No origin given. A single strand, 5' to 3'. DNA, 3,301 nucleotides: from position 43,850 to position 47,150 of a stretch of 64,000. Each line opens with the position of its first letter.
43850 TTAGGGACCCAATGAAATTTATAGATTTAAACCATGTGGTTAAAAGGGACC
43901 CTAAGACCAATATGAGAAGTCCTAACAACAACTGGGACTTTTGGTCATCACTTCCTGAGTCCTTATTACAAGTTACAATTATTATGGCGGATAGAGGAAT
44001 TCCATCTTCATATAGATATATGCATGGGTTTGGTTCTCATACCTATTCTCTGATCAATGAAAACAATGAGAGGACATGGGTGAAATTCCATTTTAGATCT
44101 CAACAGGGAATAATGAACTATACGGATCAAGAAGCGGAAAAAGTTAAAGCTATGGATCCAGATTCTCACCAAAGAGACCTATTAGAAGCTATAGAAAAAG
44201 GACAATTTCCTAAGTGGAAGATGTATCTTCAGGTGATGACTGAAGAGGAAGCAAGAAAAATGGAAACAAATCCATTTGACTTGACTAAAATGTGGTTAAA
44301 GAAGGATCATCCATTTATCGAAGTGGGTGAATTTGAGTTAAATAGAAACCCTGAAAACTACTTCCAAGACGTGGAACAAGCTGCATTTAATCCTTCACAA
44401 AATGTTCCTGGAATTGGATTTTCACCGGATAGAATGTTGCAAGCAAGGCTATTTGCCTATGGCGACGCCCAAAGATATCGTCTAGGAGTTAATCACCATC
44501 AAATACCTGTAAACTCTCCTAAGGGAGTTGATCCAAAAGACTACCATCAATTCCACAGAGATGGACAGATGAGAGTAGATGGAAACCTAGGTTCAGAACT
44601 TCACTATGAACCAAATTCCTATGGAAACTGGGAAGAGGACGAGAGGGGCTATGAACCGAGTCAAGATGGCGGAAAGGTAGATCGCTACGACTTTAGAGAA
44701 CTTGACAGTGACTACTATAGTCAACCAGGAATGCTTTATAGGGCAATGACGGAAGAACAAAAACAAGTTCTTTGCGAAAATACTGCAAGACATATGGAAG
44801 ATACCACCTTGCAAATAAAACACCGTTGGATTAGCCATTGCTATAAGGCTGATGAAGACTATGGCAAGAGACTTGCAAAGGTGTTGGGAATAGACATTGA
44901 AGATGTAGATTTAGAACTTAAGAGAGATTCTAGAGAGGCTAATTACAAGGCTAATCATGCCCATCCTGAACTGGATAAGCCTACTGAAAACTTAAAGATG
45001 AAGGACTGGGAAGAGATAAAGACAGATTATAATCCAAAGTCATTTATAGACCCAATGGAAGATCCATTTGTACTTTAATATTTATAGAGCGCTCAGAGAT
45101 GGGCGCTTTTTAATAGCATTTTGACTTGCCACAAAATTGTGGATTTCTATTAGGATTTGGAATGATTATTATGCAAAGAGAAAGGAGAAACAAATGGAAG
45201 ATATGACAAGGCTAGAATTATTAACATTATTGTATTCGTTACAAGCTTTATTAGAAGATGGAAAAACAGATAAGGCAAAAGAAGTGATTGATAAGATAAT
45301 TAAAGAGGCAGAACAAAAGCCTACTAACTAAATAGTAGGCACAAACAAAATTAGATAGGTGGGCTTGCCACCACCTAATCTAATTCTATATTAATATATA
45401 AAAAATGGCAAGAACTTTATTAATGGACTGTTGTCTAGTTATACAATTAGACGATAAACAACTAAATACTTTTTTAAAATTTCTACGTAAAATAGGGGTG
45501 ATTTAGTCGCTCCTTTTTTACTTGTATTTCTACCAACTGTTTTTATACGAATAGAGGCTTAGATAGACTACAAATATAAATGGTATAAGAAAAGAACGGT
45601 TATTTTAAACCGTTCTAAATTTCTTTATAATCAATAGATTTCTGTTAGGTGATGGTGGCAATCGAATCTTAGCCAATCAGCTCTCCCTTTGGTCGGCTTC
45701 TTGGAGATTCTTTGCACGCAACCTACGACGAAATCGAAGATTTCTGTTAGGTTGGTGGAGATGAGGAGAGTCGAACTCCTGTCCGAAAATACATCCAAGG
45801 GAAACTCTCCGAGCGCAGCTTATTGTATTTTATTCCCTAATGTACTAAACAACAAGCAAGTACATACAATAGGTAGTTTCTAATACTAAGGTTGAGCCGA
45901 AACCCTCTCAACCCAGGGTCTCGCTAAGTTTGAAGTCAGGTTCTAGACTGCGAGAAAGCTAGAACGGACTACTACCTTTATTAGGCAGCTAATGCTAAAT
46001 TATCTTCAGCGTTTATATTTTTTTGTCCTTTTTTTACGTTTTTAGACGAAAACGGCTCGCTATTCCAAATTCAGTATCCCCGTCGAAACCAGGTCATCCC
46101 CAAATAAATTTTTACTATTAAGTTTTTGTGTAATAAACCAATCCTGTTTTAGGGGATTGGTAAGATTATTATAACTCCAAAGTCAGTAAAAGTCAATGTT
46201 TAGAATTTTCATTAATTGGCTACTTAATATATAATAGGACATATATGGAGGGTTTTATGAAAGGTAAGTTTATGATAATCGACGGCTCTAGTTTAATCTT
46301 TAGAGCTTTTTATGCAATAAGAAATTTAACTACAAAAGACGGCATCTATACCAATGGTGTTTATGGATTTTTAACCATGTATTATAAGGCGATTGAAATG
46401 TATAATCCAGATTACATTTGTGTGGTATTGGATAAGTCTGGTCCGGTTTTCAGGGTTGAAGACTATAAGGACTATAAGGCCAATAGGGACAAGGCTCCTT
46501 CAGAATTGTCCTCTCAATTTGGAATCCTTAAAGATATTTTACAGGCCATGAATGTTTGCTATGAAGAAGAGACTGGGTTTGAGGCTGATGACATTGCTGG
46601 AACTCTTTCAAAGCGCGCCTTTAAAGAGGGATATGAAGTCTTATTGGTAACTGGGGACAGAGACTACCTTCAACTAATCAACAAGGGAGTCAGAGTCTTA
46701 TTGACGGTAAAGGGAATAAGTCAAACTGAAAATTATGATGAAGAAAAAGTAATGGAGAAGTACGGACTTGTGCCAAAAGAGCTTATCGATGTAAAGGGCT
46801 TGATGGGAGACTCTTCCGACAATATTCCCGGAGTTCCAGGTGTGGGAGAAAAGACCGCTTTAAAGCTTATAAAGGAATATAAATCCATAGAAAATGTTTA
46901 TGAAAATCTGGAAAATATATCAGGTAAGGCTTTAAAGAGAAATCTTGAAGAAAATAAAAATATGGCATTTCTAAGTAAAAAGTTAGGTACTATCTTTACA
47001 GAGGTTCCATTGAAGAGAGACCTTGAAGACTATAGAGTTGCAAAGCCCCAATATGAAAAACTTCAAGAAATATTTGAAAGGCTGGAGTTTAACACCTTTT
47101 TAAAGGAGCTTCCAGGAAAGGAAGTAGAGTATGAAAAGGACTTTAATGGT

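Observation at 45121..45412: Type I toxin-antitoxin-like locus: 45-aa peptide with a convergent antisense sRNA next to tmRNA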

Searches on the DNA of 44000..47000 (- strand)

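Call 5: search_rna_families(source=window, start=44000, end=47000, threshold=evalue, max_evalue=10)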
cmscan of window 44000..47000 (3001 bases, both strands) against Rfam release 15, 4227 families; matches with E-value up to 10: 6.
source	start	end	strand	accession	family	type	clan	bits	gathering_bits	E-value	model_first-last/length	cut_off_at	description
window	45753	46101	-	RF00023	tmRNA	Gene;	CL00001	168.3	47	4.6e-68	1-374/374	no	transfer-messenger RNA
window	45981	46127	-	RF04321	tmRNA_permuted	Gene;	-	23.3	47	0.048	1-213/213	no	permuted transfer-messenger RNA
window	45582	45676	-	RF00558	L20_leader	Cis-reg; leader;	-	18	58.7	3.3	1-127/127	no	Ribosomal protein L20 leader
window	45581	45666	-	RF02058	STnc400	Gene;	-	17.6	80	5.2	1-125/125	no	Gammaproteobacterial sRNA STnc400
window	45667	45783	-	RF04321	tmRNA_permuted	Gene;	-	14.9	47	3.9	33-105/213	no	permuted transfer-messenger RNA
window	46557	46603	+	RF01145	sR14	Gene; snRNA; snoRNA; CD-box;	-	12.5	38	4.7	1-54/54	no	Small nucleolar RNA sR14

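Call 43: build_rna_model(alignment_id=A2, structure=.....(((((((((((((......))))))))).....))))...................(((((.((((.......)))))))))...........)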
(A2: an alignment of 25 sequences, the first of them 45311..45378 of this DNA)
Model R1 built from alignment A2 (25 sequences, 98 columns); structure: as given.
model positions 78; base pairs 22; branch points 1; effective number of sequences 23.03; information 0.726 bits per position. Calibrated on 0.2 Mb of random sequence (short: E-values are rough).
structure used (alignment columns):
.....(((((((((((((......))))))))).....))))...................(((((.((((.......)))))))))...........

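Call 44: search_with_rna_model(model_id=R1, sources=[window, L001, L004, L005, L007, L008, L011, L012, L013, L014, L015, L016, L017, L018, L019, L020, L021, L022, L023, L024, L025, L026, L027, L028, L029, L030, L031, L032, L033, L034, L038, L039, L040, L041, L042, L044, L048, L050, L052, L053, L057, L061, L062, L063, L064, L065, L066, L067, L068, L070, L073, L074, L075, L076, L077, L078, L079, L080, L081, L082, L083, L084, L085, L086, L087, L088, L089, L090, L095, L096, L097, L098, L099, L103, L104, L105, L108, L109], max_evalue=0.01, make_alignment=true)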
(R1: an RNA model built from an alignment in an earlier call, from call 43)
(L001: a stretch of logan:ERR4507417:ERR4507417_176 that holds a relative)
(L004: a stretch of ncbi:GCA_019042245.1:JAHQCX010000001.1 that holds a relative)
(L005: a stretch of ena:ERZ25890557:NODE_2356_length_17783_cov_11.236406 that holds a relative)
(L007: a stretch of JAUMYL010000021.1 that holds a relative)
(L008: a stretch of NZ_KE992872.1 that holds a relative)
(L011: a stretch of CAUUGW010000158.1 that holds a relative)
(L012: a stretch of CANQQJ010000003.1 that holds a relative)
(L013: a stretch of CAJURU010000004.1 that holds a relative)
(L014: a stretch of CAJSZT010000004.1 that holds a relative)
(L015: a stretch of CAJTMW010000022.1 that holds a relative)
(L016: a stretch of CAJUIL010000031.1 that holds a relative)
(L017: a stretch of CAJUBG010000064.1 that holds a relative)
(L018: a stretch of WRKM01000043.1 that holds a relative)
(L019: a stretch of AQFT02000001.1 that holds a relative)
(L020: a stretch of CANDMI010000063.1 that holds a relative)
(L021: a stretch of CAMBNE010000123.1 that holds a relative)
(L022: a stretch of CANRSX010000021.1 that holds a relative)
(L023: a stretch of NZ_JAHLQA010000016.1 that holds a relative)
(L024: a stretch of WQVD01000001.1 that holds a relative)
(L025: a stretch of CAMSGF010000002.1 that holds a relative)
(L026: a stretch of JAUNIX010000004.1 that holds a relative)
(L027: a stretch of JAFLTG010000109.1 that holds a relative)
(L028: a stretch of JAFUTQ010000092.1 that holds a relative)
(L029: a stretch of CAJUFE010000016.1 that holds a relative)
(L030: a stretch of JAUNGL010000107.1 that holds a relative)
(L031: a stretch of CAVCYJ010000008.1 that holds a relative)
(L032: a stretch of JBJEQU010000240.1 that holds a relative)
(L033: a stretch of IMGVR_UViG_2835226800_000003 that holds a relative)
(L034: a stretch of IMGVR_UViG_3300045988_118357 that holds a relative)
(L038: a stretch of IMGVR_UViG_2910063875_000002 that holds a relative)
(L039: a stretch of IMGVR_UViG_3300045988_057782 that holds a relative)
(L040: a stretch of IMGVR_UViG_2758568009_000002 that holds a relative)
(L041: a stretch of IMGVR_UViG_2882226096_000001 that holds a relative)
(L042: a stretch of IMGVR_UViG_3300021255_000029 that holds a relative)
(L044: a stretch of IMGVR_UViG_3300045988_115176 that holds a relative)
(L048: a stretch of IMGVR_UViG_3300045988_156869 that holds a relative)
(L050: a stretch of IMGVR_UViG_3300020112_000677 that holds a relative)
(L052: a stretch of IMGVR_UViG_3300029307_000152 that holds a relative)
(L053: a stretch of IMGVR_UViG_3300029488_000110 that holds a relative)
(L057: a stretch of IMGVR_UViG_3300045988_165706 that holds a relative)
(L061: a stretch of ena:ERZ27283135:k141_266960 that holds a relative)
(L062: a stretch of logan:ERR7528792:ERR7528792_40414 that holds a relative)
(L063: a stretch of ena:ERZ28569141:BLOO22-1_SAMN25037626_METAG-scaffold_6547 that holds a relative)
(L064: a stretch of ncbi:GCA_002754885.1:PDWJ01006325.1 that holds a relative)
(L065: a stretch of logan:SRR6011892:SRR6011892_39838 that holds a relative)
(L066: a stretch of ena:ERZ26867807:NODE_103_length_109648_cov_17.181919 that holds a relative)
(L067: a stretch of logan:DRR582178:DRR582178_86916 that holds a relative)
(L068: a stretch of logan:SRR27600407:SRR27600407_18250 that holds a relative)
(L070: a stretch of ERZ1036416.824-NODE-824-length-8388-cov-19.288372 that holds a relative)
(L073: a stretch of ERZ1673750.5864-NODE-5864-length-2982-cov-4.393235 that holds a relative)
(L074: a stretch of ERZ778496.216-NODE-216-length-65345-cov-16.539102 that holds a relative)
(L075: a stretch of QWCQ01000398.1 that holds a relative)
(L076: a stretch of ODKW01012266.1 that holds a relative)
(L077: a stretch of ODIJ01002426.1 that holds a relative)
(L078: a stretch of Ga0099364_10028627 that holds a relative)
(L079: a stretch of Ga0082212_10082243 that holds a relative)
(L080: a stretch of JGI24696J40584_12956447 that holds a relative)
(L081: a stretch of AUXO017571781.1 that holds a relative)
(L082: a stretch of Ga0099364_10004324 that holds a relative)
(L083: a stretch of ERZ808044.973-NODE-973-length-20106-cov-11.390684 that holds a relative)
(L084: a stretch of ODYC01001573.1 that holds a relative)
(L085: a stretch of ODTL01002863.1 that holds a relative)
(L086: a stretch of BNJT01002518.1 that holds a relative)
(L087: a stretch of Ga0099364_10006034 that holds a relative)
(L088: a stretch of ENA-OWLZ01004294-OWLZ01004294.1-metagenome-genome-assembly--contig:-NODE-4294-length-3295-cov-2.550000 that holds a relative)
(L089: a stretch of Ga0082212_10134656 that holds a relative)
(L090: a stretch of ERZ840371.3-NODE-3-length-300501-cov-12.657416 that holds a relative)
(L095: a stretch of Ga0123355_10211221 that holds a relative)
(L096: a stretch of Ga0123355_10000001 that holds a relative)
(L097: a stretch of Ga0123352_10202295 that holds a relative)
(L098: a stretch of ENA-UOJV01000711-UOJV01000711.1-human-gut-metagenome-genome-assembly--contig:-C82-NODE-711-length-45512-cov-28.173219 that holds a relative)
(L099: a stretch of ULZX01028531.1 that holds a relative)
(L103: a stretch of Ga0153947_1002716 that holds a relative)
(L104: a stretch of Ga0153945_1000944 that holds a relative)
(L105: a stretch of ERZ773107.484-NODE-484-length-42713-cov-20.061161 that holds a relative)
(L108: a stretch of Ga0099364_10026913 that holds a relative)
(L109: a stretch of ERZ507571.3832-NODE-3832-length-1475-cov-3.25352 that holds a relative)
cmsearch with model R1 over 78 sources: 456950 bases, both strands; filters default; matches with E-value up to 0.01: 48.
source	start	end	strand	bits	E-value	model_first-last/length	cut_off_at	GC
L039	3113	3190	-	79.6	7.9e-15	1-78/78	no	0.38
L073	2613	2690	-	79.6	7.9e-15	1-78/78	no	0.38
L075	2613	2690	-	77.6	2.3e-14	1-78/78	no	0.38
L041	3113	3189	-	73.1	2.2e-13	1-78/78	no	0.4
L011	3118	3195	-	68.9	1.9e-12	1-78/78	no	0.36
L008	3127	3196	-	66.1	7.8e-12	1-78/78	no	0.5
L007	3116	3193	-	64.5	1.7e-11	1-78/78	no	0.41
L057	3115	3190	-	63.7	2.6e-11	1-78/78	no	0.46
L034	3129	3198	-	63.5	2.9e-11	1-78/78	no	0.51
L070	2629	2698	-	63.5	2.9e-11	1-78/78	no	0.51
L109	71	140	-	63.5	2.9e-11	1-78/78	no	0.51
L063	409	486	-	63.2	3.4e-11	1-78/78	no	0.45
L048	3115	3190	-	63.1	3.6e-11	1-78/78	no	0.47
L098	2615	2690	-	63.1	3.6e-11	1-78/78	no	0.47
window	45309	45383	-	62.4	5e-11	1-78/78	no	0.39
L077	2631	2708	-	62.3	5.5e-11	1-78/78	no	0.29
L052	1749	1824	-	61.9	6.7e-11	1-78/78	no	0.49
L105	2615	2690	-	61.6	7.9e-11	1-78/78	no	0.46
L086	2634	2713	-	61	1e-10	1-78/78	no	0.3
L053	3115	3190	-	61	1.1e-10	1-78/78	no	0.47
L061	5118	5198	-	60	1.8e-10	1-78/78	no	0.42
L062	448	528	-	60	1.8e-10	1-78/78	no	0.42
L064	228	306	-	59.6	2.2e-10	1-78/78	no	0.41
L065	513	591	-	59.6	2.2e-10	1-78/78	no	0.41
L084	2619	2694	-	58.3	4.1e-10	1-78/78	no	0.49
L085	2619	2694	-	58.3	4.1e-10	1-78/78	no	0.49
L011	2512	2590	-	57.6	6e-10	1-78/78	no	0.35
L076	533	612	-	57.5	6.3e-10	1-78/78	no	0.25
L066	5118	5194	-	55.3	1.9e-09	1-78/78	no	0.39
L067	5118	5194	-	54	3.6e-09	1-78/78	no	0.4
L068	176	252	-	54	3.6e-09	1-78/78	no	0.4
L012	3110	3190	-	53.2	5.7e-09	1-78/78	no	0.43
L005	4133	4198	-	49.9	3e-08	1-78/78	no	0.55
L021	3119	3196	-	49.1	4.5e-08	1-78/78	no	0.47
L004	4133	4199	-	47.7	9.3e-08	1-78/78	no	0.55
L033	3128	3199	-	47.5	1e-07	1-78/78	no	0.49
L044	3116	3192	-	46.8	1.5e-07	1-78/78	no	0.42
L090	2616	2692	-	46.8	1.5e-07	1-78/78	no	0.42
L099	344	420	-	46.8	1.5e-07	1-78/78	no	0.42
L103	2621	2706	-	46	2.1e-07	1-78/78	no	0.53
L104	326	411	-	46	2.1e-07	1-78/78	no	0.53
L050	3116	3193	-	45.7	2.6e-07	1-78/78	no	0.49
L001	4165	4229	-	43.1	9.4e-07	1-78/78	no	0.58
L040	2664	2728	-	43.1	9.4e-07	1-78/78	no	0.58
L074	2629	2693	-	43.1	9.4e-07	1-78/78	no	0.58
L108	2622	2706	-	30.2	0.00069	1-78/78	no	0.62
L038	3106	3180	-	30.1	0.00073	1-78/78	no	0.56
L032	3116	3184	-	29.2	0.0012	1-78/78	no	0.32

Alignment A3: 48 matches aligned to the model, 113 columns, each read 5' to 3' on its own strand. Consensus structure (alignment columns), stored with it:
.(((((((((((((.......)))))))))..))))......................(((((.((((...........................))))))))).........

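Call 58: search_with_rna_model(model_id=R1, sources=[L110, L111, L112, L113, L114, L115, L116, L117, L118, L119, L120, L121, L122, L123, L124, L125, L126, L127, L128, L129, L130, L131, L132, L133, L134, L135, L136, L137, L138, L139, L140, L141, L142, L143, L144, L145, L146, L147, L148, L149, L150, L151, L152, L153, L154, L155, L156, L157, L158, L159, L160, L161, L162, L163, L164, L165, L166, L167, L168, L169, L170, L171, L172, L173, L174, L175, L176, L177, L178, L179, L180, L181, L182, L183, L184, L185, L186, L187, L188, L189], max_evalue=0.1)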
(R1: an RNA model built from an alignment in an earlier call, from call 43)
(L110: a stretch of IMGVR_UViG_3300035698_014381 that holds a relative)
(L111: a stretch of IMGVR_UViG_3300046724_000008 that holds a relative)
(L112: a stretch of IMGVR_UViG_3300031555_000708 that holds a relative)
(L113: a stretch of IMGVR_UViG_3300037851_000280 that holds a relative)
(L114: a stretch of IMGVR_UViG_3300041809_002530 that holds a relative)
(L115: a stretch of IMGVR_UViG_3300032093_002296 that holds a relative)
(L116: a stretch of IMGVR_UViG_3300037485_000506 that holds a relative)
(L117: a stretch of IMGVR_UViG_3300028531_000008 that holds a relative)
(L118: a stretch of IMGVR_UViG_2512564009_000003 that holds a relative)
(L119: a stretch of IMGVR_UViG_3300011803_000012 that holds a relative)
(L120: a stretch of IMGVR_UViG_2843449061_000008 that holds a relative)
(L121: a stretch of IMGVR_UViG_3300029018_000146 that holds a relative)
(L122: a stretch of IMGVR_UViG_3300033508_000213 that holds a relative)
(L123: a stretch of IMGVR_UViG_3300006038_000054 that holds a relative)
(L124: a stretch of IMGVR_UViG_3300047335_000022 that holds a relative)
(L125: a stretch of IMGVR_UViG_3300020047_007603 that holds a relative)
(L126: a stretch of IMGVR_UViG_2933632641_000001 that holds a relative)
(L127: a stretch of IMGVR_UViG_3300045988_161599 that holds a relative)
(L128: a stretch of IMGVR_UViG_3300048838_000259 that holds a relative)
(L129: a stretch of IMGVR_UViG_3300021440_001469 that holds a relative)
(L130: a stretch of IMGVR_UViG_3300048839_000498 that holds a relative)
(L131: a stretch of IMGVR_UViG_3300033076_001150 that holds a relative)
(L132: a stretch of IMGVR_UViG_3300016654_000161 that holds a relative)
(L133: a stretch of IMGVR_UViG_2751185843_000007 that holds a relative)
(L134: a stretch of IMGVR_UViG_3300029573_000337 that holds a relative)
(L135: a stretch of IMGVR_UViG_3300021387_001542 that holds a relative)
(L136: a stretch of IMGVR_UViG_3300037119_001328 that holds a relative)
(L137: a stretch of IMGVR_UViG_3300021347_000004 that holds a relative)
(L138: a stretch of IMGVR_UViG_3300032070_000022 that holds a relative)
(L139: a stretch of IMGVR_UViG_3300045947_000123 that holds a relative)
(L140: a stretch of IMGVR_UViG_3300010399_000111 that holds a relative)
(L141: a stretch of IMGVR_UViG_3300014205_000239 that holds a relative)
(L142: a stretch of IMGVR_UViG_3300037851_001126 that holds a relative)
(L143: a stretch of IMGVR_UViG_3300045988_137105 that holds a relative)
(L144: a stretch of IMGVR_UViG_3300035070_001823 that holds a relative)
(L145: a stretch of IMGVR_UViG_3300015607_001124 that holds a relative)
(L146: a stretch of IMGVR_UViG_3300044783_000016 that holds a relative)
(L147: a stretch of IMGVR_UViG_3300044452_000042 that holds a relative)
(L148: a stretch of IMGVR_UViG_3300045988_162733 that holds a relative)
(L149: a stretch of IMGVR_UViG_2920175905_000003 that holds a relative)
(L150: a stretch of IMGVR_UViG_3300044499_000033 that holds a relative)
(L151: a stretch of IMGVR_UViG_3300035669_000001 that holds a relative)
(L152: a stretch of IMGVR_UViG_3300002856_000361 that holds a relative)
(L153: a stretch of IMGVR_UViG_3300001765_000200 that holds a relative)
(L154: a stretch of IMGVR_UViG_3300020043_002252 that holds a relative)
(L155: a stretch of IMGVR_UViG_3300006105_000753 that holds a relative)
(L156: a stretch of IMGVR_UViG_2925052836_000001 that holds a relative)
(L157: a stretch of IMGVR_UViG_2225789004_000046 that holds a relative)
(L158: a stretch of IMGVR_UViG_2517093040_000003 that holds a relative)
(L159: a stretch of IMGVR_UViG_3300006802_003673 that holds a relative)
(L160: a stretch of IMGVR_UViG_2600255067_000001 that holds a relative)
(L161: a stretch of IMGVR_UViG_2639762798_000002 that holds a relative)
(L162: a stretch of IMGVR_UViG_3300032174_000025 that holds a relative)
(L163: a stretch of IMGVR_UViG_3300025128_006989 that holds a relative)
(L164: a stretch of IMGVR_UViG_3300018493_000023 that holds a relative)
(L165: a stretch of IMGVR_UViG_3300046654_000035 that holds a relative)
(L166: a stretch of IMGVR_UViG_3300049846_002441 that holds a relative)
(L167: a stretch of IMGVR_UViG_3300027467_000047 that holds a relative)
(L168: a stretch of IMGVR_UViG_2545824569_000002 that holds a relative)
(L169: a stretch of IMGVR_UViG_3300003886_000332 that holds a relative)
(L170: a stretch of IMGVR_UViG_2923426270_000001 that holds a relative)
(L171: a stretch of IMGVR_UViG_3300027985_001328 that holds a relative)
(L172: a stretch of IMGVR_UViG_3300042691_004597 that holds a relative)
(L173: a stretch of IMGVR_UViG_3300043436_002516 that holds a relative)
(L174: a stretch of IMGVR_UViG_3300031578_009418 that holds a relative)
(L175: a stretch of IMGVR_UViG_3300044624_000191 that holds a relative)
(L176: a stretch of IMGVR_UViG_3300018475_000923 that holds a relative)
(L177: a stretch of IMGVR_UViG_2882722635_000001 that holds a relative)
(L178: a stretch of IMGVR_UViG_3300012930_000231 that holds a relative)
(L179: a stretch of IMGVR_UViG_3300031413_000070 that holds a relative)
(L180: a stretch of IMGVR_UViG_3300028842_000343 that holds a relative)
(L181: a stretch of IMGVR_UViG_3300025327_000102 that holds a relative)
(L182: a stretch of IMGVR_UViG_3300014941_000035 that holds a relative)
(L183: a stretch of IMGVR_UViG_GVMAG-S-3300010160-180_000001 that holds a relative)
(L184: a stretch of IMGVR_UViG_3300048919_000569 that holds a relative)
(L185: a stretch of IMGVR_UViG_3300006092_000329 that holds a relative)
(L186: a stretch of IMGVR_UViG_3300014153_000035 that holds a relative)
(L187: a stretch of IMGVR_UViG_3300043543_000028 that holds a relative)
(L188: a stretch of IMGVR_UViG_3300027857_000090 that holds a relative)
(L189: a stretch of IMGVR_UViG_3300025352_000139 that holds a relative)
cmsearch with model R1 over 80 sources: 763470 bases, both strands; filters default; matches with E-value up to 0.1: 6.
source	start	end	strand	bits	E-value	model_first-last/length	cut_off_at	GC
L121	1889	1969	+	43.9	1.1e-06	1-78/78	no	0.43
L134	12856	12926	-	40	7.8e-06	1-78/78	no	0.44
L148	69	153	+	32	0.00047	1-78/78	no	0.46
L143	9871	9940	-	28.4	0.0029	1-78/78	no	0.57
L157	5062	5136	-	26.8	0.0066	1-78/78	no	0.37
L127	10044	10119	-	25.6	0.012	1-78/78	no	0.41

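Call 82: search_rna_families(source=L061, start=4800, end=5600, threshold=evalue, max_evalue=1)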
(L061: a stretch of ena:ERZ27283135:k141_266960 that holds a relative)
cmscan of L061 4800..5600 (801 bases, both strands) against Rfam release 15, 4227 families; matches with E-value up to 1: 6.
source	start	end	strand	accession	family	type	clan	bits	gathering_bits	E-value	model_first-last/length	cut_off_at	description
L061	4845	4958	-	RF02449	ncr1015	Gene; sRNA;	-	33.6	60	0.0067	1-121/121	no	Bacillus sRNA ncr1015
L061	4837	4933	-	RF00121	MicC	Gene; sRNA;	-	23.3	90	0.59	1-123/123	no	MicC RNA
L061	4844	4936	-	RF02432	SpF25_sRNA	Gene; sRNA;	-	22.7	48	0.36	1-102/102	no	Streptococcus sRNA SpF25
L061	4844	4914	-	RF02059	STnc50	Gene; sRNA;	-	21.7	55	0.54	1-84/84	no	Salmonella enterica sRNA STnc40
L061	5118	5221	-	RF02837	anti-hemB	Gene; sRNA;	-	17.3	49.5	0.24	1-81/81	no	Burkholderia RNA 7 (anti-hemB)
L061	4846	4921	-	RF04180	BTnc231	Gene; sRNA;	-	16.9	80.4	0.85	1-154/154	no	Bacteroides sRNA BTnc231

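Call 102: build_rna_model(alignment_id=A6, structure=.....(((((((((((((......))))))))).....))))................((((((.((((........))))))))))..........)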
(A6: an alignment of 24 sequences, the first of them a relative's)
Model R2 built from alignment A6 (24 sequences, 97 columns); structure: as given.
model positions 78; base pairs 23; branch points 1; effective number of sequences 24; information 0.723 bits per position. Calibrated on 0.2 Mb of random sequence (short: E-values are rough).
structure used (alignment columns):
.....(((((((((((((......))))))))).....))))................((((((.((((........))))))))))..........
